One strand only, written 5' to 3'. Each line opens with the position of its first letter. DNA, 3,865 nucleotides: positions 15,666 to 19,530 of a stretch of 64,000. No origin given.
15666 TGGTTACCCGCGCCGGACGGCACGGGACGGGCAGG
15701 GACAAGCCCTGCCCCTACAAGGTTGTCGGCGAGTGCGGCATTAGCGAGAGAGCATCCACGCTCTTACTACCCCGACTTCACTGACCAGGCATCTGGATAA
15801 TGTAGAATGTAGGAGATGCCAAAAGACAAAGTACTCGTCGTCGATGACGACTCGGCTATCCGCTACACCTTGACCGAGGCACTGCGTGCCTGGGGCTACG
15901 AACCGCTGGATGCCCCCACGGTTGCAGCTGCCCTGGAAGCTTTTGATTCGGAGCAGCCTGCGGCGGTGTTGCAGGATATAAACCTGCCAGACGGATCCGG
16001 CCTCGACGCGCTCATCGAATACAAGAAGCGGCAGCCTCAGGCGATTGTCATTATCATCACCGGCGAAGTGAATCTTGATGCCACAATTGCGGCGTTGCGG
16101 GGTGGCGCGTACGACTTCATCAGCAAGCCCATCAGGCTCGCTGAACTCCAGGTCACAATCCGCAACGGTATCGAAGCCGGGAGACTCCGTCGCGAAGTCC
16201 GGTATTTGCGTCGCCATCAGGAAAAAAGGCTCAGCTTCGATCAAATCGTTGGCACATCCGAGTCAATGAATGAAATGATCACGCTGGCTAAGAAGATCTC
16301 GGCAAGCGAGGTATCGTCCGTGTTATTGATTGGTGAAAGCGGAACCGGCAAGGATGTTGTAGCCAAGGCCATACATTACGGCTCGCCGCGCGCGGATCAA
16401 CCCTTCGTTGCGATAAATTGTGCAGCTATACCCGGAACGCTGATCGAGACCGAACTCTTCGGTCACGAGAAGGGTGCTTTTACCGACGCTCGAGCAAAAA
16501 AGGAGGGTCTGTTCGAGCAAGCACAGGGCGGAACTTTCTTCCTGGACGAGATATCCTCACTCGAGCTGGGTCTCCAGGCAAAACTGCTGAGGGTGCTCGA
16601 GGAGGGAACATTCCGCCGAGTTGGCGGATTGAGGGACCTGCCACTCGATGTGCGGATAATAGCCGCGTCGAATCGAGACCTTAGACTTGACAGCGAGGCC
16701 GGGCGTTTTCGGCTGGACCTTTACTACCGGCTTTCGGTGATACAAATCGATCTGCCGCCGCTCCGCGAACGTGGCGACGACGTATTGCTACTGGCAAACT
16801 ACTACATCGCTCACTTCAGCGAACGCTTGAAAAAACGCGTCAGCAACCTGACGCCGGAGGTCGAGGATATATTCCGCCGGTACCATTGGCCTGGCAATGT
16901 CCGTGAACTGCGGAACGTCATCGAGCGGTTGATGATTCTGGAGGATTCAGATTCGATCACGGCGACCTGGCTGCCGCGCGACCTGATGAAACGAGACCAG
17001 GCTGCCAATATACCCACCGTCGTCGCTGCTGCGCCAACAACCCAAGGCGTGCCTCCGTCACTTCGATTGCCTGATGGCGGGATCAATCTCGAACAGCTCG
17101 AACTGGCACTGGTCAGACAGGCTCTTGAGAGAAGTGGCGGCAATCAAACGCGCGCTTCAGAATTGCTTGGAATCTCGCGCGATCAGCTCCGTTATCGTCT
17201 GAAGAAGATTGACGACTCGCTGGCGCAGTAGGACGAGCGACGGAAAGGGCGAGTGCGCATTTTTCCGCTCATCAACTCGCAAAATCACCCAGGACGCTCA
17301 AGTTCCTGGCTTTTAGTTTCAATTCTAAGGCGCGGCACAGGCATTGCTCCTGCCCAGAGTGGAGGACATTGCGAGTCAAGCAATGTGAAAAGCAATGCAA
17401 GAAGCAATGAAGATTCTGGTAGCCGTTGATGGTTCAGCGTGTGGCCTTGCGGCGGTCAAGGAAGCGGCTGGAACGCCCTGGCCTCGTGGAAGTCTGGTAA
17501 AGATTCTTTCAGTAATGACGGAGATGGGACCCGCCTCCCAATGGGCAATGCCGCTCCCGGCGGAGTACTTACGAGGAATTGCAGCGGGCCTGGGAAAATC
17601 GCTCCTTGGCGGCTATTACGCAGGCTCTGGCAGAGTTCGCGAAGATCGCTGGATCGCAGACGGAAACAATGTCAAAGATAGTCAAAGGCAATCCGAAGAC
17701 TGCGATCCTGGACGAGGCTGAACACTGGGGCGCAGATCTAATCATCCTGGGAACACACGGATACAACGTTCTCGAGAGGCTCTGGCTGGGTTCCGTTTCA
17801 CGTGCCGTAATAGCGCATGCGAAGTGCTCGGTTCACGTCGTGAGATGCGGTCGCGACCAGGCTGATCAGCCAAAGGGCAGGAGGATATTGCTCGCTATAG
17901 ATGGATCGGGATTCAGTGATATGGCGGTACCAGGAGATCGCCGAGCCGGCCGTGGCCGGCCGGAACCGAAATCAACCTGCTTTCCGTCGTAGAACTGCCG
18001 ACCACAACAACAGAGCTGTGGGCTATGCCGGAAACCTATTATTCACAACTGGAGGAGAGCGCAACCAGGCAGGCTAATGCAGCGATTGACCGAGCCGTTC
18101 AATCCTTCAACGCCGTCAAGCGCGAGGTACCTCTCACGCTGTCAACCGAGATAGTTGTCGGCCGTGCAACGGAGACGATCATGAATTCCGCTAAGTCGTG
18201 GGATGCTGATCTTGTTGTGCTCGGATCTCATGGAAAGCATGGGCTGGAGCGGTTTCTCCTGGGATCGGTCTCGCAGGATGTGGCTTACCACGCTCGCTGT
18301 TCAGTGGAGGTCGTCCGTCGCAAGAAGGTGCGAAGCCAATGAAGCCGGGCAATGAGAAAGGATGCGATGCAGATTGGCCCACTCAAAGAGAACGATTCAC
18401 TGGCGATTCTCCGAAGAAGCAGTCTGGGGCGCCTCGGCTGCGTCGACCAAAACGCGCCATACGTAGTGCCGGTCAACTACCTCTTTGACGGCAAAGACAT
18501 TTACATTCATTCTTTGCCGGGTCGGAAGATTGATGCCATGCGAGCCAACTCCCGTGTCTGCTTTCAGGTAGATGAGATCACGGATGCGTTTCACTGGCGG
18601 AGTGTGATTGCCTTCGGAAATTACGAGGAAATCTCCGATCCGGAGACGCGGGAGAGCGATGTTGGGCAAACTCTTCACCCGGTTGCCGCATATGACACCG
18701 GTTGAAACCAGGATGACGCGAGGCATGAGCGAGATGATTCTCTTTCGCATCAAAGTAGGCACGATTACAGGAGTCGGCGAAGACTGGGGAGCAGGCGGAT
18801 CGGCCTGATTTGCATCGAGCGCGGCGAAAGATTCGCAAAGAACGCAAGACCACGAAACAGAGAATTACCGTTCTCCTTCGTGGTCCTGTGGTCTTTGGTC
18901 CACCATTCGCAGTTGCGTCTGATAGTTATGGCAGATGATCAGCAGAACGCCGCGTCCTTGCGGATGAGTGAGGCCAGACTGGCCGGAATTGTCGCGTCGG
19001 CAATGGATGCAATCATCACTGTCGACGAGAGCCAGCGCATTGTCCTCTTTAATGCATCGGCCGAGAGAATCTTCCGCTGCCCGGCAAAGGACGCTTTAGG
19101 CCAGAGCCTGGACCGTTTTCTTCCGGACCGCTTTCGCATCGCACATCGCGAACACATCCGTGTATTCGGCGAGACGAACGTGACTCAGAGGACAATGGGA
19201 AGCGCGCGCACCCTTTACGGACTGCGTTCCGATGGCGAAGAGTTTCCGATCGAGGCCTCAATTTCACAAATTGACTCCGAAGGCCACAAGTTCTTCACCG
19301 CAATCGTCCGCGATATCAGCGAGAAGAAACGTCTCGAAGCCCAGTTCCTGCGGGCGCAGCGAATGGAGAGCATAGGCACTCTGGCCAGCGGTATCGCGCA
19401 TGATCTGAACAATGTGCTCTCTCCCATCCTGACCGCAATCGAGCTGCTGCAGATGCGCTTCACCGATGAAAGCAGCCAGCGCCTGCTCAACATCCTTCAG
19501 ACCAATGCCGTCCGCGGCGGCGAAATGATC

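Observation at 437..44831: At least eleven sigma-54 (-24/-12) promoter matches sit in front of stress and redox genes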

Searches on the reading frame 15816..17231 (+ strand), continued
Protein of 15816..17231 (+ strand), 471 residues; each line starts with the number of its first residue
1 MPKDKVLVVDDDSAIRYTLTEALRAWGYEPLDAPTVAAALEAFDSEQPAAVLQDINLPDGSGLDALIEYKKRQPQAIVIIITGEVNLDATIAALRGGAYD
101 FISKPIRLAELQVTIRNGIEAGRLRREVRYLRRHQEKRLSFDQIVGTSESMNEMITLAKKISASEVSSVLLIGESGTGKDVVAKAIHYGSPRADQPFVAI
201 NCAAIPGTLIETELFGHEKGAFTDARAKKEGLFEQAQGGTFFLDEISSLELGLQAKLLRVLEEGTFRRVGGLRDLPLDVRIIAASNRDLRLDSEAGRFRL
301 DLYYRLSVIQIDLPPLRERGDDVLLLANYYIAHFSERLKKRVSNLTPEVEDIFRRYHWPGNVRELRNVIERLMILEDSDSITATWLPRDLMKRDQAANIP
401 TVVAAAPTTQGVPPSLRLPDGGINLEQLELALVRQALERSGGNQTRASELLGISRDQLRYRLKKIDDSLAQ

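Call 25: find_encoding_contigs(protein=P0102, flank=10000, max_places=2)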
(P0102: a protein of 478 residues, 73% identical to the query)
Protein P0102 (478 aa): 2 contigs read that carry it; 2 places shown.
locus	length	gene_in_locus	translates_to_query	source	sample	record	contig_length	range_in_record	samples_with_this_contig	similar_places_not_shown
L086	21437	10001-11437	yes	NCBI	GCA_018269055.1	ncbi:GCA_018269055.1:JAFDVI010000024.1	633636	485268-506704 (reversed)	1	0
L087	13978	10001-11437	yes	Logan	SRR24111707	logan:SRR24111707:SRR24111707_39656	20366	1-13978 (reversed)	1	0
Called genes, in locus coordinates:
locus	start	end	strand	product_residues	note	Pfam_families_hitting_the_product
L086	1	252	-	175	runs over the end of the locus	-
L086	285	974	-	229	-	-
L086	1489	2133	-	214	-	PF01726:LexA_DNA_bind, PF00717:Peptidase_S24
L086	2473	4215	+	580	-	PF12773:DZR (weak), PF13240:Zn_Ribbon_1 (faint), PF13248:Zn_ribbon_3 (faint), PF12773:DZR, PF03781:FGE-sulfatase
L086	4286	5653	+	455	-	PF08308:PEGA (faint), PF03781:FGE-sulfatase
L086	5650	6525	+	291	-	-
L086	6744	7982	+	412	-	-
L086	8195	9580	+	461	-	PF07690:MFS_1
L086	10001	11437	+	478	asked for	PF00072:Response_reg, PF07724:AAA_2 (faint), PF00158:Sigma54_activat, PF14532:Sigma54_activ_2, PF07728:AAA_5 (weak), PF25601:AAA_lid_14, PF02954:HTH_8, PF13556:HTH_30 (faint)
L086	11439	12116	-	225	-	PF02581:TMP-TENI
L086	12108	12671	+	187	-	-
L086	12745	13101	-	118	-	-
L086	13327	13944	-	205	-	PF01794:Ferric_reduct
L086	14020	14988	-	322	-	PF00174:Oxidored_molyb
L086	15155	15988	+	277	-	PF27457:RNase_HII_N (weak), PF01351:RNase_HII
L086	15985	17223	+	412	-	PF06738:ThrE, PF12821:ThrE_2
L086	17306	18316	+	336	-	PF16884:ADH_N_2, PF00107:ADH_zinc_N, PF13602:ADH_zinc_N_2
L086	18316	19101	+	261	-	PF01026:TatD_DNase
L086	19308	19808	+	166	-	PF04461:YajQ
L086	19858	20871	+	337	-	PF00348:polyprenyl_synt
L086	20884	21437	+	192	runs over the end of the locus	-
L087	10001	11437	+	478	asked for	PF00072:Response_reg, PF07724:AAA_2 (faint), PF00158:Sigma54_activat, PF14532:Sigma54_activ_2, PF07728:AAA_5 (weak), PF25601:AAA_lid_14, PF02954:HTH_8, PF13556:HTH_30 (faint)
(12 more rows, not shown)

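Call 71: search_protein_families(library=ncbifam, proteins=[window:15816-17231:+], max_evalue=0.00001)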
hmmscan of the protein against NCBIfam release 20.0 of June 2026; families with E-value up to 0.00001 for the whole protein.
window:15816-17231:+ (471 aa): 86 families (the best 25 are shown)
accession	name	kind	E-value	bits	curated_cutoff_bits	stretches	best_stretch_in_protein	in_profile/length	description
NF008469.0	PRK11361.1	equivalog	1.6e-125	419.5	714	1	3-464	4-453/461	acetoacetate metabolism transcriptional regulator AtoC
TIGR01818.1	ntrC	equivalog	9e-122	407.2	558.6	1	6-464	1-462/463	nitrogen regulation protein NR(I)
TIGR02915.1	PEP_resp_reg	equivalog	7.7e-117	390.8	502.6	1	6-464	1-441/445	PEP-CTERM-box response regulator transcription factor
NF041946.1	LuxO_transreg_Vib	equivalog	6.2e-106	354.9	800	1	37-465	30-460/463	quorum-sensing sigma-54 dependent transcriptional regulator LuxO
NF008176.1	PRK10923.1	equivalog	1.8e-104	349.9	620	1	1-465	1-466/469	nitrogen regulation protein NR(I)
NF051870.1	NAssimRespRegNtrX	equivalog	5.6e-104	348.5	600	1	5-464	3-449/452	nitrogen assimilation response regulator NtrX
NF041552.1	TF_PrdR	equivalog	1.8e-102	343.6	795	1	129-464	252-575/577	sigma-54 dependent transcriptional regulator PrdR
TIGR01817.1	nifA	equivalog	2.5e-101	340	528.85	1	101-466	151-528/534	nif-specific transcriptional activator NifA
NF038308.1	RNA_repair_RtcR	equivalog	1.1e-94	318.1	650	1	129-465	167-516/530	RNA repair transcriptional activator RtcR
NF007689.0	PRK10365.1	equivalog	2e-94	316.9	760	1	5-462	7-439/441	sigma-54-dependent response regulator transcription factor ZraR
NF050807.1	TransRegFlbDCaul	equivalog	2.1e-92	310.4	750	1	142-467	118-440/454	sigma-54-dependent transcriptional regulator FlbD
NF003451.0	PRK05022.1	equivalog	4e-91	306.3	476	1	132-464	180-507/512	nitric oxide reductase transcriptional regulator NorR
NF011695.0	PRK15115.1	equivalog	6.8e-89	298.6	763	1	5-405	8-395/445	two-component system response regulator GlrR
TIGR02329.1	propionate_PrpR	equivalog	3.7e-87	293.1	499.2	1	133-463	202-525/526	propionate catabolism operon regulatory protein PrpR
NF049963.1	RespRegFlgRCampy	domain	1.5e-86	290.9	750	1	6-386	3-377/429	fla regulon two-component system response regulator FlgR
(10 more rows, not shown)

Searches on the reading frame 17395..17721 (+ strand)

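Call 6: search_protein_families(library=pfam, proteins=[window:17395-17721:+], max_evalue=0.01)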
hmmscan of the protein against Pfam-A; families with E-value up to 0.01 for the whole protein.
window:17395-17721:+ (108 aa): 1 family
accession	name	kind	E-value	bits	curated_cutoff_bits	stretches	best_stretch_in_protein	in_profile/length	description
PF00582.32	Usp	-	0.0078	17.2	24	1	5-46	3-44/141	Universal stress protein family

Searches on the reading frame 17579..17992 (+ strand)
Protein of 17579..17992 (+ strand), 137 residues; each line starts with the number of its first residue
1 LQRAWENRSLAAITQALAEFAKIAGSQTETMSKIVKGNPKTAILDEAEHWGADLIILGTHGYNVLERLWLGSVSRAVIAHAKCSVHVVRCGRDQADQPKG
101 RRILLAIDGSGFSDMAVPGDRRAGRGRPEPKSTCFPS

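Call 6: search_protein_families(library=pfam, proteins=[window:17579-17992:+], max_evalue=0.01)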
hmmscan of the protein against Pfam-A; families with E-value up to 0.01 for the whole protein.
window:17579-17992:+ (137 aa): 1 family
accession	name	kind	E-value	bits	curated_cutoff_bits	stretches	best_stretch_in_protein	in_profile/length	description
PF00582.32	Usp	-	9.4e-22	78.5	24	1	19-89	71-141/141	Universal stress protein family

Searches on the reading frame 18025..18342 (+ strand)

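Call 32: search_protein_families(library=pfam, proteins=[window:18025-18342:+], max_evalue=0.001)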
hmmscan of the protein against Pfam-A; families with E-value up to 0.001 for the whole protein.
window:18025-18342:+ (105 aa): 1 family
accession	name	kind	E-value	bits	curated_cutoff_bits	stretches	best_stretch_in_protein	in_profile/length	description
PF00582.32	Usp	-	4.3e-21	76.4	24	1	11-98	54-141/141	Universal stress protein family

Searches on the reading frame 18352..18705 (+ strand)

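Call 32: search_protein_families(library=pfam, proteins=[window:18352-18705:+], max_evalue=0.001)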
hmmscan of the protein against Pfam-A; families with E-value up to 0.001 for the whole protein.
window:18352-18705:+ (117 aa): 2 families
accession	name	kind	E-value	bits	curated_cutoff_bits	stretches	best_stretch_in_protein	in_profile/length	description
PF12900.13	Pyridox_ox_2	-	1.4e-23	83.8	27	1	14-108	3-104/140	Pyridoxamine 5'-phosphate oxidase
PF01243.27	PNPOx_N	-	1.2e-08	35.8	28.1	1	18-101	7-83/120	Pyridoxamine 5'-phosphate oxidase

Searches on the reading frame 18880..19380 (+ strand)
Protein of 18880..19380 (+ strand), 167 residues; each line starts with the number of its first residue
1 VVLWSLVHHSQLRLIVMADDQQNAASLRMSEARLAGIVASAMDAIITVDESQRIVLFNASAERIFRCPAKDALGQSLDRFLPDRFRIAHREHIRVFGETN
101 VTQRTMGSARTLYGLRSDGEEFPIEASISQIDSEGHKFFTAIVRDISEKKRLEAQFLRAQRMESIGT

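Call 52: search_solved_structures(query=window:18880-19380:+, max_evalue=0.01, show_alignments=2)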
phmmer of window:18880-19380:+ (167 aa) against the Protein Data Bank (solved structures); distinct sequences matched with E-value up to 0.01: 14.
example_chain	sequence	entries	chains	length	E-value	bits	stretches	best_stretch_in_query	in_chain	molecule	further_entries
8js5_A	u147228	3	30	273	6.6e-19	71.7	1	17-158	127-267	Sensor protein FixL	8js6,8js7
2cmn_A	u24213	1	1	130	3.3e-17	66.2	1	31-156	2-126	SENSOR PROTEIN FIXL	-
1dp6_A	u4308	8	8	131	3.9e-17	66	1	29-156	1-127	FIXL PROTEIN | SENSOR PROTEIN FIXL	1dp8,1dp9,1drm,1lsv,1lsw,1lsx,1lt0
1y28_A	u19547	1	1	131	2.7e-16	63.3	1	29-156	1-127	Sensor protein fixL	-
1xj4_A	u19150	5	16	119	1.3e-15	61.1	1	42-155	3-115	Sensor protein fixL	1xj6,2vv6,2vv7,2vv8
1xj2_A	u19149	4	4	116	2.6e-15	60.1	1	43-155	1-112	Sensor protein fixL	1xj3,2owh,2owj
1d06_A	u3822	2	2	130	1.5e-14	57.6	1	27-146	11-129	nitrogen fixation regulatory protein fixL | FIXL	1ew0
1v9y_A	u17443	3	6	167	1.3e-11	48.1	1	40-150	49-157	Heme pas sensor protein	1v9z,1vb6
1s66_L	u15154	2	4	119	4.6e-11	46.3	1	42-147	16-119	Hypothetical protein yddU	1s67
10jx_A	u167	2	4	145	4.7e-11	46.2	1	36-148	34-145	Multi-sensor signal transduction histidine kinase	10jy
9cdr_A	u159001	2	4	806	7.3e-11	45.6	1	42-150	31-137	Oxygen sensor protein DosP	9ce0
9cmf_A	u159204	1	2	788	9.4e-11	45.3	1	42-150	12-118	Oxygen sensor protein DosP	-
9bgv_A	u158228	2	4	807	4.7e-10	43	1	42-150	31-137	Oxygen sensor protein DosP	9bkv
9clo_A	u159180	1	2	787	6e-10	42.6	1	42-150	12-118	Oxygen sensor protein DosP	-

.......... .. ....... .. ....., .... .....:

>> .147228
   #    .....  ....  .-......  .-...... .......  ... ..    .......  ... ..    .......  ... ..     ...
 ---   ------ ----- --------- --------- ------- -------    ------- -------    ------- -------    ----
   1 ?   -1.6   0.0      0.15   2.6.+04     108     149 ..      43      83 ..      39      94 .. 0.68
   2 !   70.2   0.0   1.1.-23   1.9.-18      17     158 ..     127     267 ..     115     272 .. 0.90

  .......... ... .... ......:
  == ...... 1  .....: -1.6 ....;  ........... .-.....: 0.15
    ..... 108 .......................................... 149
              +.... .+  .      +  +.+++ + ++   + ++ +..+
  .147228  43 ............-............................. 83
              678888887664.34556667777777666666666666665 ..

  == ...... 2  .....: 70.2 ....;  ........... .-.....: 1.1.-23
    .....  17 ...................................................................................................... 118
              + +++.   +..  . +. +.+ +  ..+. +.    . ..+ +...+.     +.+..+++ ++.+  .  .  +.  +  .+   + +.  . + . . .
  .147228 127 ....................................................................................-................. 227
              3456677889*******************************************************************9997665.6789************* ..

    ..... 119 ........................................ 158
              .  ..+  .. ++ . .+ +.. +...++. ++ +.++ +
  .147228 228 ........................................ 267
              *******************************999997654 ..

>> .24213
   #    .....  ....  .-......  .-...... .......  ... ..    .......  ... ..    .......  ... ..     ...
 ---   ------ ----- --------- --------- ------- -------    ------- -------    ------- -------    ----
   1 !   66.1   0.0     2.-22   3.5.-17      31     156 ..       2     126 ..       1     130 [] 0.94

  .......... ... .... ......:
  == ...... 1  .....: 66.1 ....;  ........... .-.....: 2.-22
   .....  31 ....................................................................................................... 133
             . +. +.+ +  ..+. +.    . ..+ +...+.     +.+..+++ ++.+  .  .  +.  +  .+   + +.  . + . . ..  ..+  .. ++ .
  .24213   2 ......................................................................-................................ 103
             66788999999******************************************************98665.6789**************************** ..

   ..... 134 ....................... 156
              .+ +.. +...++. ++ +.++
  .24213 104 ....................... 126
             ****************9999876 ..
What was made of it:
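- On FixL-type haem-PAS oxygen sensor kinase: 8js5 E 6.6e-19; DosP also hit (call 52).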
